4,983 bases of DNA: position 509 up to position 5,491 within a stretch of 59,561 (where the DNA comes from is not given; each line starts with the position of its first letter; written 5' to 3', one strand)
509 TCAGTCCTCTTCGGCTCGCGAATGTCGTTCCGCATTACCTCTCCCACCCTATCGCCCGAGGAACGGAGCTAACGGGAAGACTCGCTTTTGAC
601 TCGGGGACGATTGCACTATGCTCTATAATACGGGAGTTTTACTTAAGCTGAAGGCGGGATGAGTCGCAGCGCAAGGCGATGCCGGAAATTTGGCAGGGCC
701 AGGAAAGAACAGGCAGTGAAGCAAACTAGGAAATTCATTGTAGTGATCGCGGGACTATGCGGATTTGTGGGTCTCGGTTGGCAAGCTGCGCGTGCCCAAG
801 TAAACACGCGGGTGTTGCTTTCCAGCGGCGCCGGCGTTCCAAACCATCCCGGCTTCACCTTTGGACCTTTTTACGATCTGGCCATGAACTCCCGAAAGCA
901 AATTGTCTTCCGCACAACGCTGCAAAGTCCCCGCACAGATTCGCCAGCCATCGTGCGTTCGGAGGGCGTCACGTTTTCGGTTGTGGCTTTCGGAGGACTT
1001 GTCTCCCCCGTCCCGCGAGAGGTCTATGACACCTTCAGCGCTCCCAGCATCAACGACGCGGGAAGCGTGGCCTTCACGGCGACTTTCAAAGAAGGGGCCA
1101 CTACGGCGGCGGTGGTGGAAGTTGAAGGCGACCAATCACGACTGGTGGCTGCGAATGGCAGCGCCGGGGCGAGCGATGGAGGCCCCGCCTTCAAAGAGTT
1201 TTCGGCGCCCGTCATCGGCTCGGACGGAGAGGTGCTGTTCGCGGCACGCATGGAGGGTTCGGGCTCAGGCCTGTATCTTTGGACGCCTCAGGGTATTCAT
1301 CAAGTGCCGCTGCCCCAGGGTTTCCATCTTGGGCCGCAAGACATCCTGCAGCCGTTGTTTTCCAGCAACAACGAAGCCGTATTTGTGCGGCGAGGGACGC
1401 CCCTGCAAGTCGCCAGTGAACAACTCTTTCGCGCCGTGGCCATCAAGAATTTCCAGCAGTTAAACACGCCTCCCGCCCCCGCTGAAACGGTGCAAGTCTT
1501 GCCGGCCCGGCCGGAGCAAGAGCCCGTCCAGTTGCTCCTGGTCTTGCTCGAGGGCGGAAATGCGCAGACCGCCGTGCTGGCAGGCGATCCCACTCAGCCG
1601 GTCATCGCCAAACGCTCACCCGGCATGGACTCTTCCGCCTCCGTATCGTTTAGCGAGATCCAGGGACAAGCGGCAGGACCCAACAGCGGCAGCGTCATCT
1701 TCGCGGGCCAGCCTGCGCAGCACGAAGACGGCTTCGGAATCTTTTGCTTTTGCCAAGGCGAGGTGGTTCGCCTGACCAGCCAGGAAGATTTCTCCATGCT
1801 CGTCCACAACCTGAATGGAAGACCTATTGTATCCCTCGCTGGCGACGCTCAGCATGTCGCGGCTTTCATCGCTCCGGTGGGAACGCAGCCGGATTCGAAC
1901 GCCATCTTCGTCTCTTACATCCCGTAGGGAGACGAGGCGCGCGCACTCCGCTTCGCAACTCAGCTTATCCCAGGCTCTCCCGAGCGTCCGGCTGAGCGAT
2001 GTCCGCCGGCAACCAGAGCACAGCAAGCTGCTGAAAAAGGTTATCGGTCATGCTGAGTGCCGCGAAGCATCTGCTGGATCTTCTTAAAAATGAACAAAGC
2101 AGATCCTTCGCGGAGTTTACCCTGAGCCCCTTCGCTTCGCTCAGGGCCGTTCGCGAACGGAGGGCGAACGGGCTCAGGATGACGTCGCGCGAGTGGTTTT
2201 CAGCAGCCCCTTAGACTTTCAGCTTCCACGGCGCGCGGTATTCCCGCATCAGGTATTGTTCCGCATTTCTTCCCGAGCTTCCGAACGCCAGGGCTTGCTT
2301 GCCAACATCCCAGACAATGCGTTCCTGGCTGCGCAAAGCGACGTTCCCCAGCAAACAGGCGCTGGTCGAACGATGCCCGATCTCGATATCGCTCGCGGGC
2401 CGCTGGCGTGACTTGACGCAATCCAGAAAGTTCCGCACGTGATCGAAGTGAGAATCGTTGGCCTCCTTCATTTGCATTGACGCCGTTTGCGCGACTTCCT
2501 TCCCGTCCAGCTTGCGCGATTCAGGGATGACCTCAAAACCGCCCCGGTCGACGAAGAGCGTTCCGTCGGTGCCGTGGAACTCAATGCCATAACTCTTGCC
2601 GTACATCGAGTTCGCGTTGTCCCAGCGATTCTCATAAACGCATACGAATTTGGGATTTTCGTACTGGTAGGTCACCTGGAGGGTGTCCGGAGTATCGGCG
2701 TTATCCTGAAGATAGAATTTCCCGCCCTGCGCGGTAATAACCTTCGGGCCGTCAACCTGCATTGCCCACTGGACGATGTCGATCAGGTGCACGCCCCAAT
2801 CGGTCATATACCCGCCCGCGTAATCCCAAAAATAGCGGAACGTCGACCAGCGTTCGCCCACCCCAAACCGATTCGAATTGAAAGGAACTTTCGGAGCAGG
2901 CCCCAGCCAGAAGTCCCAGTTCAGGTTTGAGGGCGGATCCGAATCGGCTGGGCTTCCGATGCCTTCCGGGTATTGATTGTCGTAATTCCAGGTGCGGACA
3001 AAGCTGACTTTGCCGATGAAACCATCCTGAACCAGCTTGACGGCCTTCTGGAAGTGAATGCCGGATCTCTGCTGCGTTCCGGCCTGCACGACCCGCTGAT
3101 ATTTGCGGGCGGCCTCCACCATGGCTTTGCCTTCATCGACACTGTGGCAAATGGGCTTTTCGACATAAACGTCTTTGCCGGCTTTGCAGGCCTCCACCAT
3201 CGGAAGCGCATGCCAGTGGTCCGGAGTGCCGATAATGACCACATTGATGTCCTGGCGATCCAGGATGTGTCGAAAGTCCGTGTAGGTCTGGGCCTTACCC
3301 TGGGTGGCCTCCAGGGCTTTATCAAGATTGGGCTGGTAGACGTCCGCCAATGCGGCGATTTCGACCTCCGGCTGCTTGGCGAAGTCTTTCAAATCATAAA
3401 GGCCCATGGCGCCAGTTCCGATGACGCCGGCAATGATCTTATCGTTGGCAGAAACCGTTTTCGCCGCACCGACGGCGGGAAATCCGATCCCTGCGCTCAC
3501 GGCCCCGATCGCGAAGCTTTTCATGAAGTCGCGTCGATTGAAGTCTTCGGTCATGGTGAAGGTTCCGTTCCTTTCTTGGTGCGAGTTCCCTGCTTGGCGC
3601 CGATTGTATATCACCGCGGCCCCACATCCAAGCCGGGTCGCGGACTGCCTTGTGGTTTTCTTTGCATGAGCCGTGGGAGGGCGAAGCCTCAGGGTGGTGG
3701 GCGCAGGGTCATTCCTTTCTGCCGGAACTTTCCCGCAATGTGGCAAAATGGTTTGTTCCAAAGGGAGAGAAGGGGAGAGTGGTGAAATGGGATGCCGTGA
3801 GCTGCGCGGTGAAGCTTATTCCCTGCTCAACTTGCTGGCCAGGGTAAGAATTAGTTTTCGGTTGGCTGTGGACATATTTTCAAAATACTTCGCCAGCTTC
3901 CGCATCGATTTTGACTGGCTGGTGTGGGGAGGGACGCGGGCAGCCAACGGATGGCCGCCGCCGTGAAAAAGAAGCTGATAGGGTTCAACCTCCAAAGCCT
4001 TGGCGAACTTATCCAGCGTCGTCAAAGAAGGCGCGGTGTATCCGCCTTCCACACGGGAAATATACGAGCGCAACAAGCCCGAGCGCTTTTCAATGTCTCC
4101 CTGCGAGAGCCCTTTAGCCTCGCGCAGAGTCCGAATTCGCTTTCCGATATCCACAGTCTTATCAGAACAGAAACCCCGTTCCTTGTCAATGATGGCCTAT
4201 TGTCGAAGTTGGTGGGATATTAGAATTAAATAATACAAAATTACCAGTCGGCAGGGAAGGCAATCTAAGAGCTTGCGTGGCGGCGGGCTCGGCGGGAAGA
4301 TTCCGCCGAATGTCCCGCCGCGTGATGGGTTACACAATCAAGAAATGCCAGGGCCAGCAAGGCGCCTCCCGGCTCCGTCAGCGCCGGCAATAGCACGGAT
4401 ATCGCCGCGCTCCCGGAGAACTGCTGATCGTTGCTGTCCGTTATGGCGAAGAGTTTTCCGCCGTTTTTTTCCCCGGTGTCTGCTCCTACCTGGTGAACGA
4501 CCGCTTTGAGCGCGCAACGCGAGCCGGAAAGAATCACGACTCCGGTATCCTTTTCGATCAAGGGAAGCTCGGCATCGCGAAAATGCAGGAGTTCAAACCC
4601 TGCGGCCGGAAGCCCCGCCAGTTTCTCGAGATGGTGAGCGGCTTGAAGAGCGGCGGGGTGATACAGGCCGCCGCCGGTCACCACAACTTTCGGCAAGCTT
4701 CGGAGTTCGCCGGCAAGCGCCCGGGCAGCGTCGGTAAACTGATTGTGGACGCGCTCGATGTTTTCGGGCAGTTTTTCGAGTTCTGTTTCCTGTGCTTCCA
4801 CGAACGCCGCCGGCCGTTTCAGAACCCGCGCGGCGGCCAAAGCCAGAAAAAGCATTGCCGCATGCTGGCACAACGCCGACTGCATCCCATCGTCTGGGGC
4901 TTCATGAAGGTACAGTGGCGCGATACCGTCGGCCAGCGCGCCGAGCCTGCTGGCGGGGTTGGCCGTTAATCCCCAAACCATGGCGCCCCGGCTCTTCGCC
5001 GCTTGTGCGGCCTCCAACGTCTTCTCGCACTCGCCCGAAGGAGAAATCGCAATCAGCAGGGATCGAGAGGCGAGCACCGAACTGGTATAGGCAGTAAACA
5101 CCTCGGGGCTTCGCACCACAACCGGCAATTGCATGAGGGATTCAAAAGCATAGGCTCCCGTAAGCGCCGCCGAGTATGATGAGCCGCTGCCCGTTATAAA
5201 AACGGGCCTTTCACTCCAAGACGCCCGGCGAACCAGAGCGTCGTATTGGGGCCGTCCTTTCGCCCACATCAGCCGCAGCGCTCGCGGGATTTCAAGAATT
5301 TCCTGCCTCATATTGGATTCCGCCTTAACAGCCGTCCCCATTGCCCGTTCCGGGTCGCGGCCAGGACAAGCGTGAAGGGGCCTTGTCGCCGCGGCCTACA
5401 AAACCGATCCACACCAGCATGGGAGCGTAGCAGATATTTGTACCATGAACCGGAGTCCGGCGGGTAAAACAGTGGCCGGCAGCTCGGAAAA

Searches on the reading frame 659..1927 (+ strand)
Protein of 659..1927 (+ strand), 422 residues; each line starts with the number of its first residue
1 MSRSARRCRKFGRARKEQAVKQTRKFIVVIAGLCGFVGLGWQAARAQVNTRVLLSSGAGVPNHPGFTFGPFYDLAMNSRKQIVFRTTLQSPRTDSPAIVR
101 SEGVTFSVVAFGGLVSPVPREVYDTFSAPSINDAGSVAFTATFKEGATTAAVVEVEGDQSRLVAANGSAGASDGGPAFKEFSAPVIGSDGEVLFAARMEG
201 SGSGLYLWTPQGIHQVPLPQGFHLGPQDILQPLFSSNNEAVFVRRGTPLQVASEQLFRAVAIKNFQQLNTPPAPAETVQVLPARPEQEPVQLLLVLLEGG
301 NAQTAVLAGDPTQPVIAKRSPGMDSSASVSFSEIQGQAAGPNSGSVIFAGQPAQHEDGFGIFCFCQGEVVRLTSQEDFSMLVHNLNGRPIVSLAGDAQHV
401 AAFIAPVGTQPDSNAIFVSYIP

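Call 56: search_protein_families(library=pfam, proteins=[window:659-1927:+], max_evalue=0.0001)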
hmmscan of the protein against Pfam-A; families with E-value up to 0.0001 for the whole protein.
window:659-1927:+ (422 aa): 1 family
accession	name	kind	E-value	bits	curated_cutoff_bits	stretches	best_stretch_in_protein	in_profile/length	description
PF24251.1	DUF7453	-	1.1e-14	54.7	26.2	1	50-203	34-193/460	Family of unknown function (DUF7453)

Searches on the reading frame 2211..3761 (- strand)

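Call 56: search_protein_families(library=pfam, proteins=[window:2211-3761:-], max_evalue=0.0001)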
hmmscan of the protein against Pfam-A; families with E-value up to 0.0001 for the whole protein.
window:2211-3761:- (516 aa): 4 families
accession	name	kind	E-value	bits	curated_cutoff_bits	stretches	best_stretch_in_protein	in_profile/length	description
PF01408.29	GFO_IDH_MocA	-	6.7e-21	75.6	24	1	111-228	3-119/120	Oxidoreductase family, NAD-binding Rossmann fold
PF19051.5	GFO_IDH_MocA_C2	-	1e-20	74.8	23.3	1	241-513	9-253/254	Oxidoreductase family, C-terminal alpha/beta domain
PF22725.1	GFO_IDH_MocA_C3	-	3.1e-13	50.2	27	1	306-402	33-123/124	GFO/IDH/MocA C-terminal domain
PF02894.22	GFO_IDH_MocA_C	-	3.1e-06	27.6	22.9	1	304-462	31-196/218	Oxidoreductase family, C-terminal alpha/beta domain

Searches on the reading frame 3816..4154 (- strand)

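Call 56: search_protein_families(library=pfam, proteins=[window:3816-4154:-], max_evalue=0.0001)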
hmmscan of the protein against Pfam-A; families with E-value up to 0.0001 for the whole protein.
window:3816-4154:- (112 aa): 4 families
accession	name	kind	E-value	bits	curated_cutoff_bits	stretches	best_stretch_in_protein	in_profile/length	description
PF01381.28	HTH_3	-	1.1e-13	51.4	23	1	7-59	1-53/55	Helix-turn-helix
PF13560.12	HTH_31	-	4.8e-12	46.4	27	1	3-58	2-58/64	Helix-turn-helix domain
PF12844.13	HTH_19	-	2.5e-07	30.9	30.2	1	4-62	1-59/64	Helix-turn-helix domain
PF13443.12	HTH_26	-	2e-05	25.2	22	1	6-62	1-58/63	Cro/C1-type HTH DNA-binding domain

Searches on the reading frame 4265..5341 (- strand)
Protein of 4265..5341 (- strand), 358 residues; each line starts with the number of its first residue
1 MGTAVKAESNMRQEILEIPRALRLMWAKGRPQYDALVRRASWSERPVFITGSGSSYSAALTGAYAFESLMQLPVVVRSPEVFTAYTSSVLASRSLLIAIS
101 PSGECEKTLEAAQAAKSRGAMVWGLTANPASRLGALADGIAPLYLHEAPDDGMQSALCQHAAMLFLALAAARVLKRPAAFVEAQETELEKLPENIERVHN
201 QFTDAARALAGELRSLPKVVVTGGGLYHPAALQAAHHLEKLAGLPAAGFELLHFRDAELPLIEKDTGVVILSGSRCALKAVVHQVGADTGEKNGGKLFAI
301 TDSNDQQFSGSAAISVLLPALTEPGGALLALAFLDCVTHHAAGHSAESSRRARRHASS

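Call 56: search_protein_families(library=pfam, proteins=[window:4265-5341:-], max_evalue=0.0001)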
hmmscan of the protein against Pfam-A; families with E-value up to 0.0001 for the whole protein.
window:4265-5341:- (358 aa): 2 families
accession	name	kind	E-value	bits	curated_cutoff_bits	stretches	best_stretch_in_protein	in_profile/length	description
PF01380.27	SIS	-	3e-25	89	25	2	44-168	5-130/131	SIS domain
PF13580.11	SIS_2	-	1.9e-05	25.2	27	0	88-126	99-137/138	SIS domain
